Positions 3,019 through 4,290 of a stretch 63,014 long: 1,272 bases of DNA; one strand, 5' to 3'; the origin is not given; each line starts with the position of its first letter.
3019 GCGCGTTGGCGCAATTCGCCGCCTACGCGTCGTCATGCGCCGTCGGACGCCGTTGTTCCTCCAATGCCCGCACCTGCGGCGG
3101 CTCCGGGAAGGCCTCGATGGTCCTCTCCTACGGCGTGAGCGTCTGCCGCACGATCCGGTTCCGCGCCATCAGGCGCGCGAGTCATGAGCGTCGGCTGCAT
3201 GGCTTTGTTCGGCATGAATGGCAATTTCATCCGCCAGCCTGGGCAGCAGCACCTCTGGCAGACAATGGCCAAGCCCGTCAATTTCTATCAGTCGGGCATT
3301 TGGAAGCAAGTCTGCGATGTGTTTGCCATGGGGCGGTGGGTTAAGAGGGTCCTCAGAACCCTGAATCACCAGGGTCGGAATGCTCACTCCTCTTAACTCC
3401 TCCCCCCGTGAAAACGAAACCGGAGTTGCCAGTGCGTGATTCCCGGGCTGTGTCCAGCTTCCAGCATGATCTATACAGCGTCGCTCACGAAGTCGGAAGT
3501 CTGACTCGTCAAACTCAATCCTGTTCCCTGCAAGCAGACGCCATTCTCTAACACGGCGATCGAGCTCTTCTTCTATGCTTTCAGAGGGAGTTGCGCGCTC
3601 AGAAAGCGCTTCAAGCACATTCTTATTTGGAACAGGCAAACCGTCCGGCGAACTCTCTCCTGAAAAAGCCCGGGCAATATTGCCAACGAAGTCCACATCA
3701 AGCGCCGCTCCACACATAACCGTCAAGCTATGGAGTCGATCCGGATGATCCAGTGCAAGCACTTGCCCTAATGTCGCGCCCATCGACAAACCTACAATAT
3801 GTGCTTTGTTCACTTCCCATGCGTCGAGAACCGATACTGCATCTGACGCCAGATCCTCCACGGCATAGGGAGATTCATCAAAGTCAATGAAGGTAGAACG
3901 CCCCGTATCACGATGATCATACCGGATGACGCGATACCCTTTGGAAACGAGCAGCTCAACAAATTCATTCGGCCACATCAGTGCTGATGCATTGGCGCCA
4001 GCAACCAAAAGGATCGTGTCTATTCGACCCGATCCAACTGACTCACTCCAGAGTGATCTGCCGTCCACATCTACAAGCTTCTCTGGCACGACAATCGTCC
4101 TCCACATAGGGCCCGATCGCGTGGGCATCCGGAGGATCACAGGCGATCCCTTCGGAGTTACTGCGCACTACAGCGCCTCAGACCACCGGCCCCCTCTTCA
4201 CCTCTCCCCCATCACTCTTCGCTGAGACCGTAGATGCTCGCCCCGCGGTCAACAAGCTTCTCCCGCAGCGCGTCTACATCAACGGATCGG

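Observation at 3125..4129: Solitary integron-like gene cassette (attC) with no integrase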

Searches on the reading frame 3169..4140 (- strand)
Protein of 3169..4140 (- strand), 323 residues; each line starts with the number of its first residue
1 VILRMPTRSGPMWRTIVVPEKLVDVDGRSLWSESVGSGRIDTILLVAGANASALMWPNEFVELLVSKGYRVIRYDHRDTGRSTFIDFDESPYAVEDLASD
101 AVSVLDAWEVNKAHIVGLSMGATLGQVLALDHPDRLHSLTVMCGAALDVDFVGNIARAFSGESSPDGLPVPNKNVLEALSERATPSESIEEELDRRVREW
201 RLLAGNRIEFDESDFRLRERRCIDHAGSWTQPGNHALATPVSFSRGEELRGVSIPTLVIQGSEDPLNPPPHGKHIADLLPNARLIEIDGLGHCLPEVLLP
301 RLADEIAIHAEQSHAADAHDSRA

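Call 10: search_protein_families(library=pfam, proteins=[window:3169-4140:-], max_evalue=0.01)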
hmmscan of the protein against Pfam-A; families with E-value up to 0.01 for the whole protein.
window:3169-4140:- (323 aa): 5 families
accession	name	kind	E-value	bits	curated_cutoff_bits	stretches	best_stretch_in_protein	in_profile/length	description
PF00561.26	Abhydrolase_1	-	2.6e-24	86.7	25.8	1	42-294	2-240/245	alpha/beta hydrolase fold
PF12697.13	Abhydrolase_6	-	1.8e-16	61.9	26.3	1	43-295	1-207/217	Alpha/beta hydrolase family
PF12146.15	Hydrolase_4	-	3.1e-13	50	27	1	42-150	6-114/239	Serine aminopeptidase, S33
PF08386.16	Abhydrolase_4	-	0.00042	20.8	21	1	253-293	34-74/103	TAP-like protein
PF20408.4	Abhydrolase_11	-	0.00055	20.2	27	0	47-129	9-94/193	Alpha/beta hydrolase domain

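Call 12: find_homologous_proteins(query=window:3169-4107:-)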
Query window:3169-4107:- (312 aa): 2409 proteins with E <= 0.001 among 7225 candidates; the best 120 are listed.
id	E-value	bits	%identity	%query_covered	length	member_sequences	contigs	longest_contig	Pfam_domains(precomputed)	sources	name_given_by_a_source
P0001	1.0e-204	697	100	100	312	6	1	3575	PF12697.14,PF00561.27,PF12146.16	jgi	jgi:pimeloyl-ACP methyl ester carboxylesterase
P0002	1.6e-172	591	84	98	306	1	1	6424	PF12697.14,PF00561.27,PF12146.16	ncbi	-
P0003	1.0e-171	588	83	98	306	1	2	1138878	PF12697.14,PF00561.27,PF12146.16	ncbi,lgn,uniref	ncbi:alpha/beta fold hydrolase [Marinobacter sp. DUT-3]|uniref:alpha/beta fold hydrolase n=1 Tax=unc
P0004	2.6e-167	574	82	97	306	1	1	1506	PF12697.14,PF00561.27,PF12146.16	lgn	-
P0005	2.6e-167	574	80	100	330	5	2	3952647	PF12697.14,PF00561.27,PF12146.16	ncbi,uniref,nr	ncbi:alpha/beta fold hydrolase [Halomonas sp. 328]|uniref:alpha/beta fold hydrolase n=1 Tax=Halomona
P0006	6.5e-167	573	81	98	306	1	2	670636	PF12697.14,PF00561.27,PF12146.16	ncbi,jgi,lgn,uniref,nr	ncbi:alpha/beta hydrolase [Ketobacter sp. MCCC 1A13808]|uniref:alpha/beta fold hydrolase n=1 Tax=Ket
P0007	6.7e-167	573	81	99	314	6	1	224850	PF12697.14,PF00561.27,PF12146.16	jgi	jgi:10-carbomethoxy-13-deoxycarminomycin esterase/esterase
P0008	1.7e-166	571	81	98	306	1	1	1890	PF12697.14,PF00561.27,PF12146.16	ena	-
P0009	1.0e-165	569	81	98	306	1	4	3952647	PF12697.14,PF00561.27,PF12146.16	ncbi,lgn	-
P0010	1.9e-165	568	81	98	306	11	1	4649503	PF12697.14,PF00561.27,PF12146.16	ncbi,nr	ncbi:alpha/beta fold hydrolase [Kineobactrum salinum]|nr:alpha/beta fold hydrolase [Kineobactrum sal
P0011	2.0e-165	568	81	98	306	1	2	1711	PF12697.14,PF00561.27,PF12146.16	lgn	-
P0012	1.0e-164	565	81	98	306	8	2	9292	PF12697.14,PF00561.27,PF12146.16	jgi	-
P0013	2.0e-164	564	79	98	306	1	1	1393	PF12697.14,PF00561.27,PF12146.16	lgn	-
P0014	2.4e-163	561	79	98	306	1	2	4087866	PF12697.14,PF00561.27,PF12146.16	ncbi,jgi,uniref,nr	ncbi:alpha/beta fold hydrolase [Halomonas sp. Y3]|uniref:alpha/beta fold hydrolase n=1 Tax=Halomonas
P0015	4.3e-162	557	80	98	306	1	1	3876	PF12697.14,PF00561.27,PF12146.16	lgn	-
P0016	8.3e-162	556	78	98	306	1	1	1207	PF12697.14,PF00561.27,PF12146.16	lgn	-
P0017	9.3e-162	556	80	98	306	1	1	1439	PF12697.14,PF00561.27,PF12146.16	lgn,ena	-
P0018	1.7e-161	555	79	98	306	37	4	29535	PF12697.14,PF00561.27,PF12146.16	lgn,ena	-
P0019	5.1e-161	553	78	98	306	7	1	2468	PF12697.14,PF00561.27,PF12146.16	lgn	-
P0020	1.6e-160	552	79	97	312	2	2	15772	PF12697.14,PF00561.27,PF12146.16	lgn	-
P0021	2.4e-160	551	78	96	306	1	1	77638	PF12697.14,PF00561.27,PF12146.16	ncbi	ncbi:MAG: alpha/beta fold hydrolase [Pseudomonadota bacterium]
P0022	3.7e-160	550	78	96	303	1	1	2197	PF12697.14,PF00561.27,PF12146.16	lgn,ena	-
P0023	1.0e-159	549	78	98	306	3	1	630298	PF12697.14,PF00561.27,PF12146.16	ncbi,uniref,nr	ncbi:alpha/beta fold hydrolase [Halomonas caseinilytica]|uniref:alpha/beta fold hydrolase n=1 Tax=Ha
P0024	4.7e-156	537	77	98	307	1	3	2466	PF12697.14,PF00561.27,PF12146.16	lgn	-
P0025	4.0e-155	534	83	89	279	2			PF12697.14,PF00561.27,PF12146.16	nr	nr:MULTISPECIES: alpha/beta fold hydrolase [unclassified Modicisalibacter]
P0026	1.4e-153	529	78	94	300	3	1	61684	PF12697.14,PF00561.27,PF12146.16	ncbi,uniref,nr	ncbi:alpha/beta fold hydrolase [Aidingimonas lacisalsi]|uniref:alpha/beta fold hydrolase n=1 Tax=Aid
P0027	1.6e-153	529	75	97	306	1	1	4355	PF12697.14,PF00561.27,PF12146.16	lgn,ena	-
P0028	5.0e-153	527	75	98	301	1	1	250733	PF12697.14,PF00561.27,PF12146.16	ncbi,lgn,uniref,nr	ncbi:alpha/beta fold hydrolase [Modicisalibacter radicis]|uniref:alpha/beta fold hydrolase n=1 Tax=H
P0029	8.8e-151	520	77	95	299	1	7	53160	PF12697.14,PF00561.27,PF12146.16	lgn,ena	-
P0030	1.9e-150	519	76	93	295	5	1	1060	PF12697.14,PF00561.27,PF12146.16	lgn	-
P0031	4.1e-129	448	65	95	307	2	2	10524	PF00561.27,PF12146.16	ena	-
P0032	4.1e-129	448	66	96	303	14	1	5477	PF00561.27,PF12146.16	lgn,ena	-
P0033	2.8e-126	439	63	97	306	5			PF12697.14,PF00561.27,PF12146.16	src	-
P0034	6.7e-126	438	63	97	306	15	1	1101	PF12697.14,PF00561.27,PF12146.16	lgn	-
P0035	8.4e-126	438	65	95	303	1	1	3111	PF12697.14,PF00561.27,PF12146.16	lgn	-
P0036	3.9e-119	416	62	93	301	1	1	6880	PF12697.14,PF00561.27,PF12146.16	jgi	jgi:10-carbomethoxy-13-deoxycarminomycin esterase/esterase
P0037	5.9e-118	412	60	99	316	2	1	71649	PF12697.14,PF00561.27,PF12146.16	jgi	jgi:pimeloyl-ACP methyl ester carboxylesterase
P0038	7.1e-108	379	60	94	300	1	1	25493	PF12697.14,PF00561.27,PF12146.16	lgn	-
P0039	1.0e-107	378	58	93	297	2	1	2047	PF00561.27,PF12146.16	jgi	jgi:10-carbomethoxy-13-deoxycarminomycin esterase/esterase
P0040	4.3e-107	376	57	94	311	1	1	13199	PF12697.14,PF00561.27,PF12146.16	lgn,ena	-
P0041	1.9e-106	374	61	91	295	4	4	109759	PF12697.14,PF00561.27,PF12146.16,PF08386.17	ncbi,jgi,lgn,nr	ncbi:MAG TPA: alpha/beta fold hydrolase [Pseudonocardiaceae bacterium]|jgi:10-carbomethoxy-13-deoxyc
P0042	3.2e-106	373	58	93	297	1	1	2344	PF12697.14,PF00561.27,PF12146.16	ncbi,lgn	-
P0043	1.3e-105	371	58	94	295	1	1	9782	PF12697.14,PF00561.27,PF12146.16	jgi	jgi:pimeloyl-ACP methyl ester carboxylesterase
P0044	3.5e-105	370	60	86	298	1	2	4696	PF20408.5,PF12697.14,PF00561.27,PF12146.16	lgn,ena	-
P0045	1.0e-104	368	58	94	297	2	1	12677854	PF12697.14,PF00561.27,PF12146.16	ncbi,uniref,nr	ncbi:alpha/beta fold hydrolase [Archangium violaceum]|uniref:alpha/beta fold hydrolase n=1 Tax=Archa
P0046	1.5e-103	364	59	91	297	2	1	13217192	PF12697.14,PF00561.27,PF12146.16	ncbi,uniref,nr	ncbi:alpha/beta fold hydrolase [Archangium minus]|uniref:Alpha/beta fold hydrolase n=1 Tax=Archangiu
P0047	2.6e-103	364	58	94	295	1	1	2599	PF12697.14,PF00561.27,PF12146.16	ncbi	-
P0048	3.5e-103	363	58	93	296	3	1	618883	PF12697.14,PF00561.27,PF12146.16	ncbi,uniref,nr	ncbi:alpha/beta fold hydrolase [Archangium lipolyticum]|uniref:alpha/beta fold hydrolase n=1 Tax=Arc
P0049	4.5e-103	363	57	94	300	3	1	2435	PF12697.14,PF00561.27,PF12146.16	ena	-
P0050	6.1e-103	362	58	93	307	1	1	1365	PF12697.14,PF00561.27,PF12146.16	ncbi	-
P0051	6.3e-103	362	57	94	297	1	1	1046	PF12697.14,PF00561.27,PF12146.16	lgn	-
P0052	6.6e-103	362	58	92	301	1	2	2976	PF12697.14,PF00561.27,PF12146.16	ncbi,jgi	jgi:10-carbomethoxy-13-deoxycarminomycin esterase/esterase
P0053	7.3e-103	362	59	93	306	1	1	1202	PF20408.5,PF12697.14,PF00561.27,PF12146.16,PF08386.17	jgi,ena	-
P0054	7.4e-103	362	58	91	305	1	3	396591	PF12697.14,PF00561.27,PF12146.16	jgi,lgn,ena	-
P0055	2.0e-102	361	58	92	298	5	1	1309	PF20408.5,PF12697.14,PF00561.27,PF12146.16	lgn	-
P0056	3.3e-102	360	56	93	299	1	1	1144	PF20408.5,PF12697.14,PF00561.27,PF12146.16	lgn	-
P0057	1.5e-101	358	58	93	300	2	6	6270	PF20408.5,PF12697.14,PF00561.27,PF12146.16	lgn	-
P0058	2.7e-101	357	59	90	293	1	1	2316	PF20408.5,PF12697.14,PF00561.27,PF12146.16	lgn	-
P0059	2.7e-101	357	57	95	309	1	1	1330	PF12697.14,PF00561.27,PF12146.16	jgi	jgi:pimeloyl-ACP methyl ester carboxylesterase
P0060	2.8e-101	357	56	94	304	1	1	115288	PF20408.5,PF12697.14,PF00561.27,PF12146.16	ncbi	-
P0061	3.6e-101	357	55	96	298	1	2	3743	PF12697.14,PF00561.27,PF12146.16,PF08386.17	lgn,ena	-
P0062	5.2e-101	356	55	94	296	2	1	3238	PF12697.14,PF00561.27,PF12146.16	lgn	-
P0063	1.0e-100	355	57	94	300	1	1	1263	PF12697.14,PF00561.27,PF12146.16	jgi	jgi:pimeloyl-ACP methyl ester carboxylesterase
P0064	1.9e-100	354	60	91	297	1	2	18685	PF12697.14,PF00561.27,PF12146.16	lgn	-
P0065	2.1e-100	354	58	94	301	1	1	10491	PF12697.14,PF00561.27,PF12146.16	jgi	jgi:pimeloyl-ACP methyl ester carboxylesterase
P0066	7.0e-100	352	56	93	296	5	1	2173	PF12697.14,PF00561.27,PF12146.16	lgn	-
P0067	9.9e-100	352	56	94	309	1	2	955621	PF12697.14,PF00561.27,PF12146.16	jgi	jgi:10-carbomethoxy-13-deoxycarminomycin esterase/esterase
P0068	1.2e-99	352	53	96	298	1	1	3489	PF12697.14,PF00561.27,PF12146.16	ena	-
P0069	1.9e-99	351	58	94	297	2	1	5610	PF00561.27,PF12146.16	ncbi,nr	ncbi:MAG: alpha/beta fold hydrolase [Planctomycetes bacterium]|nr:alpha/beta fold hydrolase [Plancto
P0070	2.5e-99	351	57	91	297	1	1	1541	PF20408.5,PF12697.14,PF00561.27,PF12146.16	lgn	-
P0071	2.8e-99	350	55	94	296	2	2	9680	PF12697.14,PF00561.27,PF12146.16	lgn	-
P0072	4.2e-99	350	54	94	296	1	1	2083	PF20408.5,PF12697.14,PF00561.27,PF12146.16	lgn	-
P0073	4.3e-99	350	58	91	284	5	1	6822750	PF00561.27,PF12146.16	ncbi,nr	ncbi:alpha/beta hydrolase [Actinoalloteichus sp. AHMU CJ021]|nr:alpha/beta hydrolase [Actinoalloteic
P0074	1.2e-98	348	54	94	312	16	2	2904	PF00326.28,PF12697.14,PF00561.27,PF12146.16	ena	-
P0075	1.3e-98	348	55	94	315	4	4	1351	PF20408.5,PF12697.14,PF00561.27,PF12146.16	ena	-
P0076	1.8e-98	348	56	93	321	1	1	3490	PF12697.14,PF00561.27,PF12146.16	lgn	-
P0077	2.1e-98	348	57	91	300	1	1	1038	PF12697.14,PF00561.27,PF12146.16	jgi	jgi:10-carbomethoxy-13-deoxycarminomycin esterase/esterase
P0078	2.3e-98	347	56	93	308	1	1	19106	PF12697.14,PF00561.27,PF12146.16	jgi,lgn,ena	-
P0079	2.4e-98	347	56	94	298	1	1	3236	PF12697.14,PF00561.27,PF12146.16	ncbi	-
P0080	3.8e-98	347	56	94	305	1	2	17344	PF12697.14,PF00561.27,PF12146.16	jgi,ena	-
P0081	4.1e-98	347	54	96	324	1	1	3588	PF12697.14,PF00561.27,PF12146.16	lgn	-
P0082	5.6e-98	346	55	93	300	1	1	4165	PF12697.14,PF00561.27,PF12146.16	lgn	-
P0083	6.1e-98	346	56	94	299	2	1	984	PF12697.14,PF00561.27,PF12146.16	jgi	jgi:10-carbomethoxy-13-deoxycarminomycin esterase/esterase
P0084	6.6e-98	346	53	96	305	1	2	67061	PF12697.14,PF00561.27,PF12146.16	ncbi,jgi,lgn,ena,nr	ncbi:MAG: alpha/beta hydrolase [Rhodocyclaceae bacterium]|nr:alpha/beta hydrolase [Rhodocyclaceae ba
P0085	7.0e-98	346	53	94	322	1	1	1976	PF20408.5,PF12697.14,PF00561.27,PF12146.16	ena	-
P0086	7.4e-98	346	58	90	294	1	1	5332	PF12697.14,PF00561.27,PF12146.16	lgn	-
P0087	7.7e-98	346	55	97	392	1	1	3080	PF12697.14,PF00561.27,PF21643.3,PF12146.16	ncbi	-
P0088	1.8e-97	344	53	94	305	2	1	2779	PF12697.14,PF00561.27,PF12146.16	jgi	jgi:pimeloyl-ACP methyl ester carboxylesterase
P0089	2.8e-97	344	56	94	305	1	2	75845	PF12697.14,PF00561.27,PF12146.16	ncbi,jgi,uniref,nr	ncbi:alpha/beta fold hydrolase [Microvirga sp. 3-52]|jgi:10-carbomethoxy-13-deoxycarminomycin estera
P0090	3.3e-97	344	55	91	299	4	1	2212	PF12697.14,PF00561.27,PF12146.16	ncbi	-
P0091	3.7e-97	343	54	94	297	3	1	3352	PF12697.14,PF00561.27,PF12146.16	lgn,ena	-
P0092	4.1e-97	343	51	97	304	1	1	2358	PF12697.14,PF00561.27,PF12146.16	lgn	-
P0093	5.7e-97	343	57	91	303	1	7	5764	PF12697.14,PF00561.27,PF12146.16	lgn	-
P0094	6.8e-97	343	54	94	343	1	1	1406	PF12697.14,PF00561.27,PF12146.16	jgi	jgi:pimeloyl-ACP methyl ester carboxylesterase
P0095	1.1e-96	342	54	93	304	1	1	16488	PF12697.14,PF00561.27,PF12146.16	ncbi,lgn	-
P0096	1.2e-96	342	56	95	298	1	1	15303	PF12697.14,PF00561.27,PF12146.16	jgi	jgi:pimeloyl-ACP methyl ester carboxylesterase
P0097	1.3e-96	342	57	90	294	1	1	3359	PF12697.14,PF00561.27,PF12146.16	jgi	-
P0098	1.5e-96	341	56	92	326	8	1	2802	PF12697.14,PF00561.27,PF12146.16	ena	-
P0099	1.6e-96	341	54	90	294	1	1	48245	PF00561.27,PF12146.16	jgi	jgi:10-carbomethoxy-13-deoxycarminomycin esterase/esterase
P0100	1.8e-96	341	55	93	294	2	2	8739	PF12697.14,PF00561.27,PF12146.16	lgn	-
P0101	2.0e-96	341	56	88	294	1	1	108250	PF00561.27,PF12146.16,PF08386.17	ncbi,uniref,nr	ncbi:alpha/beta fold hydrolase [Umezawaea beigongshangensis]|uniref:alpha/beta fold hydrolase n=1 Ta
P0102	3.2e-96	340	54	93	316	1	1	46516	PF12697.14,PF00561.27,PF12146.16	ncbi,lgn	-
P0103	9.7e-96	339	53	94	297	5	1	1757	PF20408.5,PF12697.14,PF00561.27,PF12146.16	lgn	-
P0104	1.2e-95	338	55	93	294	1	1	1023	PF12697.14,PF00561.27,PF12146.16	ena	-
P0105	2.2e-95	338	56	88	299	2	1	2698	PF12697.14,PF00561.27,PF12146.16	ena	-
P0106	2.3e-95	338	54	93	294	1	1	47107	PF12697.14,PF00561.27,PF12146.16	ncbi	-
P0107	2.5e-95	337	52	97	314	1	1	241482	PF12697.14,PF00561.27,PF12146.16,PF08386.17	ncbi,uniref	ncbi:alpha/beta hydrolase [Spirillospora sp. NPDC029432]|uniref:alpha/beta fold hydrolase n=1 Tax=Sp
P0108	2.7e-95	337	51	94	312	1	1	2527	PF20408.5,PF12697.14,PF00561.27,PF12146.16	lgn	-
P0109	2.7e-95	337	51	96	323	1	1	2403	PF12697.14,PF00561.27,PF12146.16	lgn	-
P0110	3.9e-95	337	52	95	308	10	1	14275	PF12697.14,PF00561.27,PF12146.16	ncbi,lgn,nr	ncbi:MAG: alpha/beta hydrolase [Verminephrobacter sp.]|nr:alpha/beta hydrolase [Verminephrobacter sp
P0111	6.4e-95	336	53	94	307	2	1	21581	PF12697.14,PF00561.27,PF12146.16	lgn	-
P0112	6.7e-95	336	52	93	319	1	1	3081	PF12697.14,PF00561.27,PF12146.16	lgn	-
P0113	7.0e-95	336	54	93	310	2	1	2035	PF12697.14,PF00561.27,PF12146.16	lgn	-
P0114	1.0e-94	335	53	94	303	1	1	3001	PF20408.5,PF12697.14,PF00561.27,PF12146.16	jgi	jgi:10-carbomethoxy-13-deoxycarminomycin esterase/esterase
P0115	1.6e-94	335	54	92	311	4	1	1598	PF12697.14,PF00561.27,PF12146.16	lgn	-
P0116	1.7e-94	335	55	93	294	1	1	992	PF12697.14,PF00561.27,PF12146.16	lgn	-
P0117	3.1e-94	334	52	94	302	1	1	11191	PF12697.14,PF00561.27,PF12146.16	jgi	-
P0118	4.6e-94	333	52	95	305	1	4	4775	PF20408.5,PF12697.14,PF00561.27,PF12146.16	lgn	-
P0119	6.2e-94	333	55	93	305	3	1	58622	PF12697.14,PF00561.27,PF12146.16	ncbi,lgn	ncbi:MAG: alpha/beta fold hydrolase [Pseudomonadota bacterium]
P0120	6.7e-94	333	55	97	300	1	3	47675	PF00561.27,PF12146.16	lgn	-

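Call 16: find_encoding_contigs(protein=P0003, flank=6000, max_places=3)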
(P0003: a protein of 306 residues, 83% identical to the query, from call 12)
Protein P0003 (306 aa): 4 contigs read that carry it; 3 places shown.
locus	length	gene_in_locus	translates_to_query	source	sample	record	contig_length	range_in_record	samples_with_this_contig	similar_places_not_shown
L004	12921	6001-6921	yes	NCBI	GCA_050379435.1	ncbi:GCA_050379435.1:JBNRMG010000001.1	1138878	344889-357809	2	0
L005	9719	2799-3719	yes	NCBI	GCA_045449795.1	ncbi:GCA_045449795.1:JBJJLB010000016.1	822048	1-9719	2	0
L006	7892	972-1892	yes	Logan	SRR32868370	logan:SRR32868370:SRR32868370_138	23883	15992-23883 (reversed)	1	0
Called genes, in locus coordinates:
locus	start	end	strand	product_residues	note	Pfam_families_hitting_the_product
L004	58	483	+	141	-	-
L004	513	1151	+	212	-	PF00702:Hydrolase, PF12710:HAD (weak), PF13419:HAD_2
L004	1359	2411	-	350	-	PF03280:Lipase_chap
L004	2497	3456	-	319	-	PF00561:Abhydrolase_1, PF02089:Palm_thioest (weak)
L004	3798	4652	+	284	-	PF00165:HTH_AraC (faint), PF12833:HTH_18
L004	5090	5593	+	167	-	-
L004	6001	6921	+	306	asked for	PF00561:Abhydrolase_1, PF12146:Hydrolase_4 (weak), PF12697:Abhydrolase_6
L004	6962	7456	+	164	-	PF00583:Acetyltransf_1, PF13673:Acetyltransf_10, PF13508:Acetyltransf_7, PF08445:FR47 (weak)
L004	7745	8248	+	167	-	PF13527:Acetyltransf_9 (faint), PF00583:Acetyltransf_1, PF13508:Acetyltransf_7, PF13673:Acetyltransf_10 (weak)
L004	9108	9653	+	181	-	PF04229:GrpB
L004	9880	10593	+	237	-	PF13409:GST_N_2 (faint), PF13417:GST_N_3, PF10568:Tom37, PF17172:GST_N_4, PF17171:GST_C_6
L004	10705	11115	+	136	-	-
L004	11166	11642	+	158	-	PF24553:Rv0428c_C (weak), PF00583:Acetyltransf_1, PF13673:Acetyltransf_10, PF13508:Acetyltransf_7, PF08445:FR47 (weak)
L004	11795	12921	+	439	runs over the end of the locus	PF03009:GDPD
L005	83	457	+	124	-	PF01527:HTH_Tnp_1, PF13542:HTH_Tnp_ISL3 (weak)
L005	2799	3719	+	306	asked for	PF00561:Abhydrolase_1, PF12146:Hydrolase_4 (weak), PF12697:Abhydrolase_6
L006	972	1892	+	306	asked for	PF00561:Abhydrolase_1, PF12146:Hydrolase_4 (weak), PF12697:Abhydrolase_6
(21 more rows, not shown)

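Call 17: find_encoding_contigs(protein=P0010, flank=6000, max_places=3)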
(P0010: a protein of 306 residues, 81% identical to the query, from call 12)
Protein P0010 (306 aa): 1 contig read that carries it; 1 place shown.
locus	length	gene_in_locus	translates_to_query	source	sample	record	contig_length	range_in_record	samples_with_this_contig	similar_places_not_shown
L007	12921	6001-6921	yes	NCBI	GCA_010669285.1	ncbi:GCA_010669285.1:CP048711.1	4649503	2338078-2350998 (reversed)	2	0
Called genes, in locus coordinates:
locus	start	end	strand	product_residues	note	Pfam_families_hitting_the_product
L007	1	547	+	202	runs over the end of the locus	-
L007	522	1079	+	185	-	-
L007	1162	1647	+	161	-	-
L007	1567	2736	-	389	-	PF14294:DUF4372, PF01609:DDE_Tnp_1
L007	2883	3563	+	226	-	-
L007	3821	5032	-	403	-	PF00872:Transposase_mut, PF10551:MULE (weak)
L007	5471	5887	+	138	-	PF04828:GFA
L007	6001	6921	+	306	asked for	PF12146:Hydrolase_4 (weak), PF00561:Abhydrolase_1, PF12697:Abhydrolase_6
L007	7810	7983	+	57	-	-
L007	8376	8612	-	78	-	PF09720:Unstab_antitox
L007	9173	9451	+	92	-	-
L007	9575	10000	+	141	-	PF04828:GFA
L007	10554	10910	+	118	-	PF01527:HTH_Tnp_1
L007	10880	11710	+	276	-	PF13276:HTH_21, PF00665:rve, PF13610:DDE_Tnp_IS240 (weak), PF13683:rve_3, PF13333:rve_2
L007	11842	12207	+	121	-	-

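Call 18: find_encoding_contigs(protein=P0006, flank=6000, max_places=3)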
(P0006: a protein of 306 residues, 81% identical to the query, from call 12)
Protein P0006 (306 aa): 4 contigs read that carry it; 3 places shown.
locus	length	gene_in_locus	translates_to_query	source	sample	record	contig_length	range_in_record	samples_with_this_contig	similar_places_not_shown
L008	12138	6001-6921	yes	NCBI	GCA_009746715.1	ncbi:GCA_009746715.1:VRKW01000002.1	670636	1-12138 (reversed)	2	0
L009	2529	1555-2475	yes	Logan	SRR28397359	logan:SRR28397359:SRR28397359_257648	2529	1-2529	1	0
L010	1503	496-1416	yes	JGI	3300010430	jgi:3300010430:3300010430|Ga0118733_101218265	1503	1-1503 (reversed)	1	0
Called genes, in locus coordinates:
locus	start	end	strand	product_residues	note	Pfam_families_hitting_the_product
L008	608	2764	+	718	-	PF00317:Ribonuc_red_lgN, PF02867:Ribonuc_red_lgC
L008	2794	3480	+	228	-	PF12637:TSCPD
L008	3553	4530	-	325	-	PF13495:Phage_int_SAM_4, PF00589:Phage_integrase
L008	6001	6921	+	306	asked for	PF00561:Abhydrolase_1, PF12146:Hydrolase_4 (weak), PF12697:Abhydrolase_6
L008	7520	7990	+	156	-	PF00583:Acetyltransf_1, PF13673:Acetyltransf_10, PF13508:Acetyltransf_7, PF08445:FR47 (weak)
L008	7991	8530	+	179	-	PF10688:Imp-YgjV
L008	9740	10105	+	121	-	PF19581:Glyoxalase_7, PF00903:Glyoxalase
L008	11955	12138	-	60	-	?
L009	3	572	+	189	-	?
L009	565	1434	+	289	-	PF04542:Sigma70_r2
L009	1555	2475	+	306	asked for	PF00561:Abhydrolase_1, PF12146:Hydrolase_4 (weak), PF12697:Abhydrolase_6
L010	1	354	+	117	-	PF13419:HAD_2, PF00702:Hydrolase (weak), PF13242:Hydrolase_like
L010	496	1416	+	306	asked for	PF00561:Abhydrolase_1, PF12146:Hydrolase_4 (weak), PF12697:Abhydrolase_6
